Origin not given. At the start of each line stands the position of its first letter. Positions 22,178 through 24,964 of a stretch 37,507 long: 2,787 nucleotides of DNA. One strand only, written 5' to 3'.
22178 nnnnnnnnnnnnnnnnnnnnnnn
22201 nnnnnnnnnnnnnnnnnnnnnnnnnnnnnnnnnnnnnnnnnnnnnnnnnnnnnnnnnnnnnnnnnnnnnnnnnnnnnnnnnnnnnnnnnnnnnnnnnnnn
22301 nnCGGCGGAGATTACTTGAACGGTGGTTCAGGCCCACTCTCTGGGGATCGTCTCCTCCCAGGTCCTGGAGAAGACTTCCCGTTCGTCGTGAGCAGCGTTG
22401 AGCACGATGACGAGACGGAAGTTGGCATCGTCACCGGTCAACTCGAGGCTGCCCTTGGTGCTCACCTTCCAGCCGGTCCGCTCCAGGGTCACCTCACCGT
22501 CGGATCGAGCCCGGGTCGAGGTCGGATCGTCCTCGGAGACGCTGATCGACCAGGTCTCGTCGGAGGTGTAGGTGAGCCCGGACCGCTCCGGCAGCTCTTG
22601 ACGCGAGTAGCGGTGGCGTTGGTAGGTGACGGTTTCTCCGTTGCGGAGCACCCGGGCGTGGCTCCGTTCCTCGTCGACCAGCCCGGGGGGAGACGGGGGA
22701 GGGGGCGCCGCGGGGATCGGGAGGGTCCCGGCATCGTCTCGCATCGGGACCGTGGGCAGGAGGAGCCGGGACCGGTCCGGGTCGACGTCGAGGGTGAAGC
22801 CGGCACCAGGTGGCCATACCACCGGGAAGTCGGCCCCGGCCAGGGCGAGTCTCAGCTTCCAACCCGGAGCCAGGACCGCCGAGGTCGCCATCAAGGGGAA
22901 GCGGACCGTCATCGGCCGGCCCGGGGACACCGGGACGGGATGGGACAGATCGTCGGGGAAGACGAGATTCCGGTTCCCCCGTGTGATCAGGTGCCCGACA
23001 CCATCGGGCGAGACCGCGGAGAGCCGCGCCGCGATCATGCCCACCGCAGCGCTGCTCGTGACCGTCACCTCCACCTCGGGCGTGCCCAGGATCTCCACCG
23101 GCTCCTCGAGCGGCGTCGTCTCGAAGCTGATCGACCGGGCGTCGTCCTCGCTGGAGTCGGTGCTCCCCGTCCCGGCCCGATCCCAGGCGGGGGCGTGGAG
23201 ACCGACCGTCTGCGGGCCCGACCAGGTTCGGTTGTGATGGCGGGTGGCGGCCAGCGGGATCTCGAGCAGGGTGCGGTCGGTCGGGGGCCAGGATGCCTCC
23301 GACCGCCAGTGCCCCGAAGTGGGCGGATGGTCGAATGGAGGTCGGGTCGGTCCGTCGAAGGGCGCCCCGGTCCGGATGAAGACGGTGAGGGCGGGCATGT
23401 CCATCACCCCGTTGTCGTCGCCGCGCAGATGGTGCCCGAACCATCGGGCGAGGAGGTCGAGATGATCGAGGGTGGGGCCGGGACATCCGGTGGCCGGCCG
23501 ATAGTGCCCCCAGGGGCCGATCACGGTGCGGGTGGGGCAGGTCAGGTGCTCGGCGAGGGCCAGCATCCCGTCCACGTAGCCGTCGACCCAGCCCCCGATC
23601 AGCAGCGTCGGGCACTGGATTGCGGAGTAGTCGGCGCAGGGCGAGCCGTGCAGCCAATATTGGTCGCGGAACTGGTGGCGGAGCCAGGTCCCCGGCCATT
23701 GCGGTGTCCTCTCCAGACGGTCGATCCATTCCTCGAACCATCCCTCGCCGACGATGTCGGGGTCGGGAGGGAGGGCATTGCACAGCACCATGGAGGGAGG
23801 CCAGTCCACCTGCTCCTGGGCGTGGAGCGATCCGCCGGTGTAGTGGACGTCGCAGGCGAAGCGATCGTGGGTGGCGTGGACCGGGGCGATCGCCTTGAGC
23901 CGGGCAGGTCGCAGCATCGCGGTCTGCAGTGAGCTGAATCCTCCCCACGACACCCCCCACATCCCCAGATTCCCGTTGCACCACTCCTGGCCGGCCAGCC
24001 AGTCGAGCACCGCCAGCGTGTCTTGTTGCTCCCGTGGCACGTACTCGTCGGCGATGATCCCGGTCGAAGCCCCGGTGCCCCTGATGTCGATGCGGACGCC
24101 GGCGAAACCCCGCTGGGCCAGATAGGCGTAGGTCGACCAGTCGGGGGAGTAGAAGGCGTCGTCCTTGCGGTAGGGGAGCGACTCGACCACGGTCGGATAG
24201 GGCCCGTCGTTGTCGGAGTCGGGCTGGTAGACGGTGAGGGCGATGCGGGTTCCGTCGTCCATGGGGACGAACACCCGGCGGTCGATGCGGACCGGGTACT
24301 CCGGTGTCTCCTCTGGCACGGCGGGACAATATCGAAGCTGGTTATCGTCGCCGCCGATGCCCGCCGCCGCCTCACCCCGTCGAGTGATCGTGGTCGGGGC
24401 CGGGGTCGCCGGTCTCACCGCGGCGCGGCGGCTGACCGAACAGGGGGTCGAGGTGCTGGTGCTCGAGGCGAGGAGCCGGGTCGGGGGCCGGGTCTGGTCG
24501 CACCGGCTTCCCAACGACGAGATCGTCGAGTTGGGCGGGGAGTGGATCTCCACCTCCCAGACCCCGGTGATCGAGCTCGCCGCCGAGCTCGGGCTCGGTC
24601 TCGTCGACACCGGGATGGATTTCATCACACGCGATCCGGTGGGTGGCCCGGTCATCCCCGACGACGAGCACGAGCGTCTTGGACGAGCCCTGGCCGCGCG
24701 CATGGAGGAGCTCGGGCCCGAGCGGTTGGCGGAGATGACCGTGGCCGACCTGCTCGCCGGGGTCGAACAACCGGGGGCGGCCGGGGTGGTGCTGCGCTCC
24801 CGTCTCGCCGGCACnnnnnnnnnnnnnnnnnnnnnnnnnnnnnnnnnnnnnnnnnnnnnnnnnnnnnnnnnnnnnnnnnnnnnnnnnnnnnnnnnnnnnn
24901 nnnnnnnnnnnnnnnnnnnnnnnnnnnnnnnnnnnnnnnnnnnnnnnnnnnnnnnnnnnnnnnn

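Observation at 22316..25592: Identical 15-nt palindromic core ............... in front of two different operons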

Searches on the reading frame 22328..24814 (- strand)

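Call 8: search_protein_families(library=pfam, proteins=[window:22328-24814:-])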
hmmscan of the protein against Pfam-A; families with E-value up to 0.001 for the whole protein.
window:22328-24814:- (828 aa): 5 families
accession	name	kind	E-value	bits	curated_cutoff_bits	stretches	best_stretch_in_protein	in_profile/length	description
PF02129.25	Peptidase_S15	-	5e-57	194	23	1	187-438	1-261/262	X-Pro dipeptidyl-peptidase (S15 family)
PF08530.16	PepX_C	-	2.2e-29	103.4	22.5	1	468-682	1-200/217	X-Pro dipeptidyl-peptidase C-terminal non-catalytic domain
PF00561.26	Abhydrolase_1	-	9.6e-08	32.4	25.8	1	231-310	22-98/245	alpha/beta hydrolase fold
PF00326.27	Peptidase_S9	-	1.7e-07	31.4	22.6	1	229-321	7-104/213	Prolyl oligopeptidase family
PF12146.15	Hydrolase_4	-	8.6e-05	22.4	27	1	230-309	25-104/239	Serine aminopeptidase, S33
